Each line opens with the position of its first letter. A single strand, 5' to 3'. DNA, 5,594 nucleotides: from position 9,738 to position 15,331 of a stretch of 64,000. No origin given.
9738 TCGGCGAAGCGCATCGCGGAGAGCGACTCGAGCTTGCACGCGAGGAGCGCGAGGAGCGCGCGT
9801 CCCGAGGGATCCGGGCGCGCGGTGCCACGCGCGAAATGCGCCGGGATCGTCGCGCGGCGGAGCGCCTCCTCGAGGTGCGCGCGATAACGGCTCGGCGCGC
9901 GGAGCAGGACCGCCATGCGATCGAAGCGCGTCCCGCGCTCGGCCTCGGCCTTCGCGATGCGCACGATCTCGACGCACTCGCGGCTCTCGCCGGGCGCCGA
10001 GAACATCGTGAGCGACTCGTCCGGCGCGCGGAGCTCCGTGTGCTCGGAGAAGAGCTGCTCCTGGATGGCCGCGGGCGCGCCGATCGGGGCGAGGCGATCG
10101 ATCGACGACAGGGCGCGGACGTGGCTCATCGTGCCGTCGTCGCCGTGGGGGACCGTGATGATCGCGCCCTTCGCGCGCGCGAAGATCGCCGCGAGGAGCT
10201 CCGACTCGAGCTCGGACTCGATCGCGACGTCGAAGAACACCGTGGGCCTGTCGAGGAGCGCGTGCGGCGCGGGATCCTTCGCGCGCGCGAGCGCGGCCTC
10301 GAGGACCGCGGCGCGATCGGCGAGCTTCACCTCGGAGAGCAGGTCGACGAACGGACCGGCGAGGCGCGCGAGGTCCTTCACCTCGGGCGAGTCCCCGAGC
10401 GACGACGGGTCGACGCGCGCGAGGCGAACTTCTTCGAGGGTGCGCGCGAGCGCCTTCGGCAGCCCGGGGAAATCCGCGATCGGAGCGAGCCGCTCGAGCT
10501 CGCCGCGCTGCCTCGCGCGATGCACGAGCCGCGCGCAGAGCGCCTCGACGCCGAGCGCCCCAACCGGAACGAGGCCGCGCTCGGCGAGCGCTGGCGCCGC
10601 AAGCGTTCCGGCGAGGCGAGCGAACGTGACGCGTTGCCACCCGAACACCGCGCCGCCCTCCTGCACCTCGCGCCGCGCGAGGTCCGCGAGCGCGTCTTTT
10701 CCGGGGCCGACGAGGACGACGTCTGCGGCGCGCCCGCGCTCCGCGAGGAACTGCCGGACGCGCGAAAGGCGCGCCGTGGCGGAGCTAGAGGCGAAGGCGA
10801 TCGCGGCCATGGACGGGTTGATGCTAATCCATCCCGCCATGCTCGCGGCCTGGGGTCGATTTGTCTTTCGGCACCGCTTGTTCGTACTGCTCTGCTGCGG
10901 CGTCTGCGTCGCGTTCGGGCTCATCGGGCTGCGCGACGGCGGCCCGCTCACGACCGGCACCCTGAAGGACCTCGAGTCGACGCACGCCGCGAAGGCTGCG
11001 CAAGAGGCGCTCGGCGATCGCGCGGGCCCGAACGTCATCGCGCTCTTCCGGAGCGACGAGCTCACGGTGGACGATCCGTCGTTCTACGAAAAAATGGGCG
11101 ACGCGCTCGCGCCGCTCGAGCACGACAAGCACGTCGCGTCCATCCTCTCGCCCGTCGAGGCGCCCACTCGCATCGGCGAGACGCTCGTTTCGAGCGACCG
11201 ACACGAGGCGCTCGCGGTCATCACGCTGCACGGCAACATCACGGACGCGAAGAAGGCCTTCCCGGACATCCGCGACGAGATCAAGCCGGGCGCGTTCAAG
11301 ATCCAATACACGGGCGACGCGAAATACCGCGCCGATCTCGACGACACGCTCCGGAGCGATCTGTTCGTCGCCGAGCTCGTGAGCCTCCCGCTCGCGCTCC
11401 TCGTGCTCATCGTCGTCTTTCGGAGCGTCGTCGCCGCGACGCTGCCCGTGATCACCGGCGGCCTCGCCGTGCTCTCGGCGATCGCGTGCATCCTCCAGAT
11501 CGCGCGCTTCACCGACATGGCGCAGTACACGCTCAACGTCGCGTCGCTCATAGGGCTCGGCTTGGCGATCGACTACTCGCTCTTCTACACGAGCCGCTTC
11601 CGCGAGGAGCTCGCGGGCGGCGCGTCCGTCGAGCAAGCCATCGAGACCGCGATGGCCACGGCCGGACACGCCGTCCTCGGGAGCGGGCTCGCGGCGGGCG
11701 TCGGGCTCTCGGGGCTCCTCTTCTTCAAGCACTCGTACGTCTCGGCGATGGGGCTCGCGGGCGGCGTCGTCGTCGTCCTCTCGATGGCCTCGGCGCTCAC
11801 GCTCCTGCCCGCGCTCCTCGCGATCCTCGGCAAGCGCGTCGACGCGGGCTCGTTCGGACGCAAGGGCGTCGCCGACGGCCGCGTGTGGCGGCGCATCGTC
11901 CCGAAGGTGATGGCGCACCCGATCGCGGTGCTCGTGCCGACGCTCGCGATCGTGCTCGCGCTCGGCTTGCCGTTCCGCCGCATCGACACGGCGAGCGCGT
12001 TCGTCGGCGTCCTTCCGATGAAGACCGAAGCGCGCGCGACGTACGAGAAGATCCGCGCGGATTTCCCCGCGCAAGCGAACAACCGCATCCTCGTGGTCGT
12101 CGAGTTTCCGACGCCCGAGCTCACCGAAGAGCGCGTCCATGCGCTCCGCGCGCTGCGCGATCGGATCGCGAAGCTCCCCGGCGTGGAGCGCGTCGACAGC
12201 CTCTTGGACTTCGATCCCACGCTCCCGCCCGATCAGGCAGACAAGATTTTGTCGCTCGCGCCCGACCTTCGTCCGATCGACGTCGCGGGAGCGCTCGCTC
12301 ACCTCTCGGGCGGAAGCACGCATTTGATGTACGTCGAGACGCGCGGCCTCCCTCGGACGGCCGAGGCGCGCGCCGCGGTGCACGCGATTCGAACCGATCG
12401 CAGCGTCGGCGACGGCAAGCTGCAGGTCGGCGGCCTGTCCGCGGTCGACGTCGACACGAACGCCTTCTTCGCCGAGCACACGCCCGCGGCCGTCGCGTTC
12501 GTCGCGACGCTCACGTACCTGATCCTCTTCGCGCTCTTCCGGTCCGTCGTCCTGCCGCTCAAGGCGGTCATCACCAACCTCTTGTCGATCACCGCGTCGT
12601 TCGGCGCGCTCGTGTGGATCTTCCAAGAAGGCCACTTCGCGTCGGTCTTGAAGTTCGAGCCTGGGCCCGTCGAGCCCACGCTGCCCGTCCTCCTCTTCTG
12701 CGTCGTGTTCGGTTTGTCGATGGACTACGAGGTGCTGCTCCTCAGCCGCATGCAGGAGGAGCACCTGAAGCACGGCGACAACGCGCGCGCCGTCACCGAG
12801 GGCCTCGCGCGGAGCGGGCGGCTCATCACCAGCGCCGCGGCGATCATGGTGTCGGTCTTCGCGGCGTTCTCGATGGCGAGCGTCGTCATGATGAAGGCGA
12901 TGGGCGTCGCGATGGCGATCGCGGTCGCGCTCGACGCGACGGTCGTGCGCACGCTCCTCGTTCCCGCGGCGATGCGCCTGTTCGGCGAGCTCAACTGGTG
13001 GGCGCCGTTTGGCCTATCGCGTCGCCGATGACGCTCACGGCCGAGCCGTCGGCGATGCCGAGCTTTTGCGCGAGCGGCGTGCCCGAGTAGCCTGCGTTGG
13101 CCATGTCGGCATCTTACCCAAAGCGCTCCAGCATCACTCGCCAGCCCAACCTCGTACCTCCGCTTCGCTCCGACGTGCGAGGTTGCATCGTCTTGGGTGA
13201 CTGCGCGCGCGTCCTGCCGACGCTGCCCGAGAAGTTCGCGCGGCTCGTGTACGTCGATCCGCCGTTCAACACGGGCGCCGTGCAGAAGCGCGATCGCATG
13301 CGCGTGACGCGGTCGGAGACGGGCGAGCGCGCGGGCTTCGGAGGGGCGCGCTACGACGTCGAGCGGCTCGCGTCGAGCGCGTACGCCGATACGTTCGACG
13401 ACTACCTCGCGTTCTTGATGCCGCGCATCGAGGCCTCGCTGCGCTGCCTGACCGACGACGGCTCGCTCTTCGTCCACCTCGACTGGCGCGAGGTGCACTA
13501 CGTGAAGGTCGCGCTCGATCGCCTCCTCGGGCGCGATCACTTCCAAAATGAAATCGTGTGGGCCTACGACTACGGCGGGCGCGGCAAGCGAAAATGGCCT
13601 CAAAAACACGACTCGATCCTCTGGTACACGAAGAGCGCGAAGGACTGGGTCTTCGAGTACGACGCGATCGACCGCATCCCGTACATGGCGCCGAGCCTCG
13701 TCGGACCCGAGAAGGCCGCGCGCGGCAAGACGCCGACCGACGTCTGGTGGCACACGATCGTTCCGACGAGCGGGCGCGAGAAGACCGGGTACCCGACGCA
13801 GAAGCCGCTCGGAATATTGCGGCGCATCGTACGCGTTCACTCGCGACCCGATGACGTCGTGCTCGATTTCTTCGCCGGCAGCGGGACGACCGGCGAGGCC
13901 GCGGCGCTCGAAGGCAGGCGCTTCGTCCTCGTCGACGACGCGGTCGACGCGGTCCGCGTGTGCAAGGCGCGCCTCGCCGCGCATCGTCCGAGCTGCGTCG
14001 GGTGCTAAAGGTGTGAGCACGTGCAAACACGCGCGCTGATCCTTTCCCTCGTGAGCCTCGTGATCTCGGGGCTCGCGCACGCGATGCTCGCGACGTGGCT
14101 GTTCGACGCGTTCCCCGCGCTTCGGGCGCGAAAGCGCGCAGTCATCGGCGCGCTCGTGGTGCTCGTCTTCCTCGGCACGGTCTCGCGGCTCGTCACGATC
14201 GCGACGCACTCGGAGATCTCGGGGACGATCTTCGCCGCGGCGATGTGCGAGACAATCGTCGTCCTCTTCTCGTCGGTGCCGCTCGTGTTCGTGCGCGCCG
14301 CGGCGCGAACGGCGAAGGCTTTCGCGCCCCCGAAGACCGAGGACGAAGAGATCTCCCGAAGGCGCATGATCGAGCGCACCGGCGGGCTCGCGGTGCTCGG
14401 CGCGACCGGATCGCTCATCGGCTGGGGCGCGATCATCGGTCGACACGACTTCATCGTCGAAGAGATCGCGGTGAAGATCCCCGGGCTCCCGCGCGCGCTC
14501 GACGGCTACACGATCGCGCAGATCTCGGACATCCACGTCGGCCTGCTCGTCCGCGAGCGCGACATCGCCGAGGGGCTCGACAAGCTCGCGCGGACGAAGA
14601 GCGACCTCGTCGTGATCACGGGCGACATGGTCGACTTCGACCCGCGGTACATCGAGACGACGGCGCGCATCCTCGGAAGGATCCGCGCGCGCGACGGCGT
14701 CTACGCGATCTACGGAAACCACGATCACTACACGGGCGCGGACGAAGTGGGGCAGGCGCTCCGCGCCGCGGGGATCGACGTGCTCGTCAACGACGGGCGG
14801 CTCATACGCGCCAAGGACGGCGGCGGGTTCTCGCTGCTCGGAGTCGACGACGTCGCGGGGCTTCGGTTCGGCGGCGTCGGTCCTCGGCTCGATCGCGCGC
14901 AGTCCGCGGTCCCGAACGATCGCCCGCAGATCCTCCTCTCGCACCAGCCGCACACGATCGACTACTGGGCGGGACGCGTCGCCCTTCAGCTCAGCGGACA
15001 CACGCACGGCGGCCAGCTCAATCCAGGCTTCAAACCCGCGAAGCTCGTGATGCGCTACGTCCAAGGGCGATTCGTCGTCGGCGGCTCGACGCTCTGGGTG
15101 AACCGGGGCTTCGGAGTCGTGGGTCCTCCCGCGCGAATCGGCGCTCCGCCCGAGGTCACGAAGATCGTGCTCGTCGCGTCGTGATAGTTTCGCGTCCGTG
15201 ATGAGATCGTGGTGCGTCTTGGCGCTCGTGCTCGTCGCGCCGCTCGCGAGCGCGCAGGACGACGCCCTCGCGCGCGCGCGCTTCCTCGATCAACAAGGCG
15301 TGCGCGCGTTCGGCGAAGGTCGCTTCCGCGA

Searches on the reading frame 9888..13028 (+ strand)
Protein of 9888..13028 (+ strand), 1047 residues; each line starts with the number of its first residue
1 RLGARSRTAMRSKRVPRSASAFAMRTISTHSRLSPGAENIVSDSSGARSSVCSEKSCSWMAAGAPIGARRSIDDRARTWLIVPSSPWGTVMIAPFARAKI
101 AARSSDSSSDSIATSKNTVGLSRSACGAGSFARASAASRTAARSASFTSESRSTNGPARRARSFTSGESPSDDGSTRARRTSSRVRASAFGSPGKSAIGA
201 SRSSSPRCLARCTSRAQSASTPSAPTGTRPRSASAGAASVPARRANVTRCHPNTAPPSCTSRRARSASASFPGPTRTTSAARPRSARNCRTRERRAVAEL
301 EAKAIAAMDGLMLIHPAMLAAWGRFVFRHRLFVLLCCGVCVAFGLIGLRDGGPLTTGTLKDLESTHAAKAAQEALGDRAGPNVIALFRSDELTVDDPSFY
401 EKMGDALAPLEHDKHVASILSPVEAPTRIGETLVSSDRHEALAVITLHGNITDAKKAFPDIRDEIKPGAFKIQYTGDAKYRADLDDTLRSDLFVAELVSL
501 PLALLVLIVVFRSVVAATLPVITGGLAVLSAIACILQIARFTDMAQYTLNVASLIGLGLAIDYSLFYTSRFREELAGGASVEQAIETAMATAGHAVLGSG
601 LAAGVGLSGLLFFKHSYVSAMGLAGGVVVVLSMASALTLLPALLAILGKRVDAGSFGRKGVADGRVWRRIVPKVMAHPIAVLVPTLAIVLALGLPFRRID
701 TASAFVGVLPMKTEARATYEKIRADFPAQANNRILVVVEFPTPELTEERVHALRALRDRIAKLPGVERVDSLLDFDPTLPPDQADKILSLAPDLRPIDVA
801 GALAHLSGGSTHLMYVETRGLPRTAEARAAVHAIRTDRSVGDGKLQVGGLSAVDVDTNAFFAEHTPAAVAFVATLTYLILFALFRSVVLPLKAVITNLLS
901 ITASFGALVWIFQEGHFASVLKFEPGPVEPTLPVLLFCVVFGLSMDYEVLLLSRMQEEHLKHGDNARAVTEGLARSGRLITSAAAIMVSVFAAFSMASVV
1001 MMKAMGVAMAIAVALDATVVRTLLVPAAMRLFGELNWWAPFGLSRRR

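Call 13: search_protein_families(library=pfam, proteins=[window:9888-13028:+], max_evalue=0.001)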
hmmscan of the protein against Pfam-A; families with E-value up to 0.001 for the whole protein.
window:9888-13028:+ (1047 aa): 1 family
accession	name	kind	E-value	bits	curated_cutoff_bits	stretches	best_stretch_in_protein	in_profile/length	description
PF03176.21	MMPL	-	4.9e-92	308.9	20.5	2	360-680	5-332/333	MMPL family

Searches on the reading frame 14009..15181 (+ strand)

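Call 13: search_protein_families(library=pfam, proteins=[window:14009-15181:+], max_evalue=0.001)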
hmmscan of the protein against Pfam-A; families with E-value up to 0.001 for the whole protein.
window:14009-15181:+ (391 aa): 2 families
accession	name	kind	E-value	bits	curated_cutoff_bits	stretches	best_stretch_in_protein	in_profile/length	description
PF00149.33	Metallophos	-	3.7e-12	47.5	21.5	1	168-334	2-190/191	Calcineurin-like phosphoesterase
PF12850.12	Metallophos_2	-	4.5e-05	23.9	27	1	169-249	3-69/154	Calcineurin-like phosphoesterase superfamily domain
